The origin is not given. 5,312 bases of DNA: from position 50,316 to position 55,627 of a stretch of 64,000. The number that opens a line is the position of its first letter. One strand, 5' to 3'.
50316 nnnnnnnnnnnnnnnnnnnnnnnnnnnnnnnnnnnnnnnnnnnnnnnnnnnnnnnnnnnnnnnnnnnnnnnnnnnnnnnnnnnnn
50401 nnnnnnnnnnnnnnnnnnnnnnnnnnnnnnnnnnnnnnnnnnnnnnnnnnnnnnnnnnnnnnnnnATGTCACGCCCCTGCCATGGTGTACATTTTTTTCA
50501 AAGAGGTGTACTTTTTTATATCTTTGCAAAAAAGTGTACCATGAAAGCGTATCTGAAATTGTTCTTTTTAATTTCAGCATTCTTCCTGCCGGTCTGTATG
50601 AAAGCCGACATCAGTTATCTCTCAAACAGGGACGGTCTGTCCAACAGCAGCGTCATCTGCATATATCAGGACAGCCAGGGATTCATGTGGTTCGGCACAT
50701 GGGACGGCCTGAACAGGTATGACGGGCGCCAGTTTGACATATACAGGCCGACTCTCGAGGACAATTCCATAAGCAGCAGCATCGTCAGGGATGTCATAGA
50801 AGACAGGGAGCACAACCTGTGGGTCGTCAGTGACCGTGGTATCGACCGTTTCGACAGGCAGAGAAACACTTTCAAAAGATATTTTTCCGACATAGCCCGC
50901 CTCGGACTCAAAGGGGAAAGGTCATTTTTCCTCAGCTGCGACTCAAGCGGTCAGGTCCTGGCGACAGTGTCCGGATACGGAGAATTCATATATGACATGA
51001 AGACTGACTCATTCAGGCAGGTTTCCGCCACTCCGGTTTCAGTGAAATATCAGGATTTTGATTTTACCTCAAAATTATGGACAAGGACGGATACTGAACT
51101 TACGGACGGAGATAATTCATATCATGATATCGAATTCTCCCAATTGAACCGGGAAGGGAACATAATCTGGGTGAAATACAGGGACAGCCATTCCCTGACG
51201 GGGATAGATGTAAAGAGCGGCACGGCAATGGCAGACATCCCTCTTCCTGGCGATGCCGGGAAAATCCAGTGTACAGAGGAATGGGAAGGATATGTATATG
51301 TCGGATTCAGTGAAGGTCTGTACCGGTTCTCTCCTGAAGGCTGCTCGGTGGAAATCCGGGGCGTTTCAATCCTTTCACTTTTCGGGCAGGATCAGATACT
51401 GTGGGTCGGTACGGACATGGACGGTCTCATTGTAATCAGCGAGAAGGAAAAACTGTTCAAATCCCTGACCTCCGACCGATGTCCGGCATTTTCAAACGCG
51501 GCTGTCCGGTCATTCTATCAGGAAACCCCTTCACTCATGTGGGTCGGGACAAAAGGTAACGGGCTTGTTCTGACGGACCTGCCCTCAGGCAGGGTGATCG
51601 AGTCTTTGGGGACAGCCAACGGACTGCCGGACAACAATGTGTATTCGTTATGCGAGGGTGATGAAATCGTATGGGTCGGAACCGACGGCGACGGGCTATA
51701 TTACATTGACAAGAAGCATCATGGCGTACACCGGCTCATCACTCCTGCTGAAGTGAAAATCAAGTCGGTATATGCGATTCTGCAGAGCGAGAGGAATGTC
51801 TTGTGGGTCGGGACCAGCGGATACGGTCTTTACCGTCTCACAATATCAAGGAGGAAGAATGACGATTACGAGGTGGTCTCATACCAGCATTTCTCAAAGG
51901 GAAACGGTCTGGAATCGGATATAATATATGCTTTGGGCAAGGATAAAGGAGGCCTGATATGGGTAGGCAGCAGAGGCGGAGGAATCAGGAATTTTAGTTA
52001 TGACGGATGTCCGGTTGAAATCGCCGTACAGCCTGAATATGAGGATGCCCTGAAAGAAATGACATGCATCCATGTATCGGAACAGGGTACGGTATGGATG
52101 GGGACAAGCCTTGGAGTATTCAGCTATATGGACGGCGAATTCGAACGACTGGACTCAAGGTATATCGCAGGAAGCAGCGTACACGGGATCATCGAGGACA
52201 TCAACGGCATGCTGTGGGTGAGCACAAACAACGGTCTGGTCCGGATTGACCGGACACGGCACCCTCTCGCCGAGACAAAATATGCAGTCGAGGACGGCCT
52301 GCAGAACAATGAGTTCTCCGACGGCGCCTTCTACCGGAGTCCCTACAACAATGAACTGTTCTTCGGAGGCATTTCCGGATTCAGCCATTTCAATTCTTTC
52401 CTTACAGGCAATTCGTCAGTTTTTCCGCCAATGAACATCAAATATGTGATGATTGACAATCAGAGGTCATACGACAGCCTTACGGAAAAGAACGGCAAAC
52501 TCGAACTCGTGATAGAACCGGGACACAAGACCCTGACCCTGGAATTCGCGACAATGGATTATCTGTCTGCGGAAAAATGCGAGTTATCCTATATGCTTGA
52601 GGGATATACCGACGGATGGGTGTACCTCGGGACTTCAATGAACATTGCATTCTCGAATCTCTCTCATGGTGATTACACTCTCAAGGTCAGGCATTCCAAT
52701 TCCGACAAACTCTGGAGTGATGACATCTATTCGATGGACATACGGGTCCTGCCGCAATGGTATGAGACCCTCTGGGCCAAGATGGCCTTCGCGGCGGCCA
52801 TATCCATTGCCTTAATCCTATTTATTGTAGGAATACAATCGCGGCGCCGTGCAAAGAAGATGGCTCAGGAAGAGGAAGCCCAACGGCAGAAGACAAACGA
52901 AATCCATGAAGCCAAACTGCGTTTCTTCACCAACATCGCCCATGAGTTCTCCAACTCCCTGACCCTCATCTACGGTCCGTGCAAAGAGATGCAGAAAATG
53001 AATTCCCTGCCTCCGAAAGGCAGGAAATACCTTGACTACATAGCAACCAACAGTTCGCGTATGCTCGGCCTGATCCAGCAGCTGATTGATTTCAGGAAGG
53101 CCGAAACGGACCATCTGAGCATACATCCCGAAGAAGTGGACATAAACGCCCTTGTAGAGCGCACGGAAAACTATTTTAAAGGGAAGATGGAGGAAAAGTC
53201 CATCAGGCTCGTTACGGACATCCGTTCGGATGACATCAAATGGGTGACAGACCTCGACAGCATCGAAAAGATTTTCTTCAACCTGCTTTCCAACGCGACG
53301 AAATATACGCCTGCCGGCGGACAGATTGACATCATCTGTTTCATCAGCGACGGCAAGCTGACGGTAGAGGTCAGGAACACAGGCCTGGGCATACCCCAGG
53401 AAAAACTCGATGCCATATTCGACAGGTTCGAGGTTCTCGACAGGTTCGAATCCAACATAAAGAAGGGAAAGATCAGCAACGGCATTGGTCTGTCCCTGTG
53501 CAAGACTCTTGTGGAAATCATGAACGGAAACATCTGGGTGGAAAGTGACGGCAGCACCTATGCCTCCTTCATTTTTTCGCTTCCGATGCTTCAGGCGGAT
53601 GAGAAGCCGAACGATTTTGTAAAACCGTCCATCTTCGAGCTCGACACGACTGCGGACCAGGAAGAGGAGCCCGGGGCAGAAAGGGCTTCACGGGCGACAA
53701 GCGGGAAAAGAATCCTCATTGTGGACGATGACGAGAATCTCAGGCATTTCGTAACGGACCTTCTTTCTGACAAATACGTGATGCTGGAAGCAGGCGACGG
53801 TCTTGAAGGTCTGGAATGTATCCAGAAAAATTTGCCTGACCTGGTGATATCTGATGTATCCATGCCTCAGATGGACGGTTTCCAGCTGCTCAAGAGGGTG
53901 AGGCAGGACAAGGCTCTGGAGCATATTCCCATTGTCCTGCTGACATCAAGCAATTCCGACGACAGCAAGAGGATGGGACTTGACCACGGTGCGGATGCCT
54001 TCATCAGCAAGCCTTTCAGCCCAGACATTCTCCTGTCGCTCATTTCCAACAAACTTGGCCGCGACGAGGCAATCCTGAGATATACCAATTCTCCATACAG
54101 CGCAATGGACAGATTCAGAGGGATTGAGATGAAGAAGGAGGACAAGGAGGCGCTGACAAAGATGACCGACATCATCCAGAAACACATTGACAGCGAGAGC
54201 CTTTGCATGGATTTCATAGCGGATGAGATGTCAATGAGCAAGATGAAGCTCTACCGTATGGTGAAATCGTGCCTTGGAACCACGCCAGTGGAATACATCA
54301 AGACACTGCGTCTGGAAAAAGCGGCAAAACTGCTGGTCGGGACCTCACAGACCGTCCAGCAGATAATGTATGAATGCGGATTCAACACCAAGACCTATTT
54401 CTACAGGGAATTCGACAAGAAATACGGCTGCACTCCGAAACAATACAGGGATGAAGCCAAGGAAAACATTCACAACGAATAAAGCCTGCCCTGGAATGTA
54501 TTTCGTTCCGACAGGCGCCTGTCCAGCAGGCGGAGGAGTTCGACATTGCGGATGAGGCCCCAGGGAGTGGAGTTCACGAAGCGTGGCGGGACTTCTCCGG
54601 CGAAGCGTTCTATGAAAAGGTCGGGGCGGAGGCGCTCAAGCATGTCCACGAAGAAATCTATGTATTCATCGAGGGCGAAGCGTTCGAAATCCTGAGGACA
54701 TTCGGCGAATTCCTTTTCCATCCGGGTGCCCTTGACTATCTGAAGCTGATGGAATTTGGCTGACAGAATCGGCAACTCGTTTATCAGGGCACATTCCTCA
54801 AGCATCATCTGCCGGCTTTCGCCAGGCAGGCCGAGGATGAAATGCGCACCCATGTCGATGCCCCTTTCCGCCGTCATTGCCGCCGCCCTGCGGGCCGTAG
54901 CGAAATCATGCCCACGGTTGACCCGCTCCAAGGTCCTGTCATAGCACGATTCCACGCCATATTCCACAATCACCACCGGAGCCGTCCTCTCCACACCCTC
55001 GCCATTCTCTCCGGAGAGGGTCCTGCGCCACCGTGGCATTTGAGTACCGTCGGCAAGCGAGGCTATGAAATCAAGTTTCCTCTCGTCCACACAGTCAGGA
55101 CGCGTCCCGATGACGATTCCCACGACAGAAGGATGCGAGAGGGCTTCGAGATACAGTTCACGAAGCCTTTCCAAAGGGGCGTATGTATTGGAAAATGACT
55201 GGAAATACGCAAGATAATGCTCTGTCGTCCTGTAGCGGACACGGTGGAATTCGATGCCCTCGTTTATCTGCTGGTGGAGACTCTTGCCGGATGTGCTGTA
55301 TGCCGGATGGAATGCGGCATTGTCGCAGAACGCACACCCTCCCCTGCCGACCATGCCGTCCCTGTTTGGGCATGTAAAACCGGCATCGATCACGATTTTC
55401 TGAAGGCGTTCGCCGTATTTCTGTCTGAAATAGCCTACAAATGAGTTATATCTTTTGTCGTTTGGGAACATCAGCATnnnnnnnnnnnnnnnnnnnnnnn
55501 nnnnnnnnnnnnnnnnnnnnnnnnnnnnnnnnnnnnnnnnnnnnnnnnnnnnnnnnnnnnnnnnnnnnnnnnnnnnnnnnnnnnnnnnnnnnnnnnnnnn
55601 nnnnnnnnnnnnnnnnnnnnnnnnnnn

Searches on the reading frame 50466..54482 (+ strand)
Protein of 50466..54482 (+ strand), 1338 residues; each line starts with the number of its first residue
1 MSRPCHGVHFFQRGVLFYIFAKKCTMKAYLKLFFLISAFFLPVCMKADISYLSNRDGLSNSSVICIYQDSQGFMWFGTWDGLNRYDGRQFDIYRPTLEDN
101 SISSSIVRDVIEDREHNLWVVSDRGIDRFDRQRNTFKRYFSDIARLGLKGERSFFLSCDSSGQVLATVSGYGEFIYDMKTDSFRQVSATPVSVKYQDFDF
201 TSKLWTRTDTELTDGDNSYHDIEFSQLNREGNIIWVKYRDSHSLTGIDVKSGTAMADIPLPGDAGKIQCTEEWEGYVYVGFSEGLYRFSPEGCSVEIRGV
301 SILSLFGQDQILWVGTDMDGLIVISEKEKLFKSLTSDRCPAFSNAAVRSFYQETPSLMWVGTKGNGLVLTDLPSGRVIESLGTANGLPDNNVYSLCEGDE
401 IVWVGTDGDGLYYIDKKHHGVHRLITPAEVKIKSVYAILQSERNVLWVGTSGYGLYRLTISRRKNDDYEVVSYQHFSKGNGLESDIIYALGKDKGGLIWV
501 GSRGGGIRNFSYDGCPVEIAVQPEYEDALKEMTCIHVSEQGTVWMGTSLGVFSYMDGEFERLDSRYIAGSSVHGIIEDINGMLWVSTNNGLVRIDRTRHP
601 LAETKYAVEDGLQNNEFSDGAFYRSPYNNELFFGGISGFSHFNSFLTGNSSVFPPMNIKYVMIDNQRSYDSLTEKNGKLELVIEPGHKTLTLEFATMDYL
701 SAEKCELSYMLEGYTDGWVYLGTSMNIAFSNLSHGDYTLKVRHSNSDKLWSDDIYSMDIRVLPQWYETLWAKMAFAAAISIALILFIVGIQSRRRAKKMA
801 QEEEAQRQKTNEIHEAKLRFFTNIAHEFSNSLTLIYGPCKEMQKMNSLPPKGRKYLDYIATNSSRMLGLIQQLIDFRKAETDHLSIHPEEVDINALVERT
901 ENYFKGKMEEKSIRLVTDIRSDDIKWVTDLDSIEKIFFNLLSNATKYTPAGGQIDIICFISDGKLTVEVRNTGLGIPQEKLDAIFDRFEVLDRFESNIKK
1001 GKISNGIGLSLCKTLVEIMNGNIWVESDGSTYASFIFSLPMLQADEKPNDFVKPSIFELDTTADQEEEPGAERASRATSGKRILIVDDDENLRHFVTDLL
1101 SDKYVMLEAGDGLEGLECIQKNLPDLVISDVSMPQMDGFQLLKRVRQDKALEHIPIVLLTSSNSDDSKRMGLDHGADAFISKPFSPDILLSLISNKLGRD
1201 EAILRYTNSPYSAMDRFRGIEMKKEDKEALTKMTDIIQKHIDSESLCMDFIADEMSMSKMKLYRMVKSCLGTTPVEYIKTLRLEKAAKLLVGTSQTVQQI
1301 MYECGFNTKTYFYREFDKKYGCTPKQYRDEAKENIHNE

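Call 10: search_protein_families(library=pfam, proteins=[window:50466-54482:+], max_evalue=0.001)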
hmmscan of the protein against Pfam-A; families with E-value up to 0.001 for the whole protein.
window:50466-54482:+ (1338 aa): 8 families
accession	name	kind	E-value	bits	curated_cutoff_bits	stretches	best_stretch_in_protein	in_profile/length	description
PF07494.17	Reg_prop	-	3.6e-26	88.3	20.4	1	57-80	1-24/24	Two component regulator propeller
PF00072.30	Response_reg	-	2.2e-25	89.4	30.2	1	1083-1193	1-110/111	Response regulator receiver domain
PF12833.13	HTH_18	-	2.7e-24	85.7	33.6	1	1251-1329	1-79/80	Helix-turn-helix domain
PF02518.31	HATPase_c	-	1.3e-21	77.6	26.4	1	929-1041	2-109/111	Histidine kinase-, DNA gyrase B-, and HSP90-like ATPase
PF07495.19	Y_Y_Y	-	2.7e-13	50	26.6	1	699-762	2-65/65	Y_Y_Y domain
PF00512.31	HisKA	-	5.4e-10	39.6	26.9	1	816-881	1-65/66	His Kinase A (phospho-acceptor) domain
PF00165.29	HTH_AraC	-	4.6e-09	36.6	26.6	1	1293-1328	7-41/42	Bacterial regulatory helix-turn-helix proteins, AraC family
PF16819.11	DUF5074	-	0.00062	19.3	27.2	0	319-452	71-201/353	Domain of unknown function (DUF5074)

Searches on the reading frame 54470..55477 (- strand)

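Call 10: search_protein_families(library=pfam, proteins=[window:54470-55477:-], max_evalue=0.001)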
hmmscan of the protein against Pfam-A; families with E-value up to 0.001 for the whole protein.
window:54470-55477:- (335 aa): 2 families
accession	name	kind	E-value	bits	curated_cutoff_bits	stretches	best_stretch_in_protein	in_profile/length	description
PF16199.10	Radical_SAM_C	-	2.5e-15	56.7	31.9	1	240-322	4-83/85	Radical_SAM C-terminal domain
PF04055.27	Radical_SAM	-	6.5e-10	39.9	29.5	1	166-227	100-161/166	Radical SAM superfamily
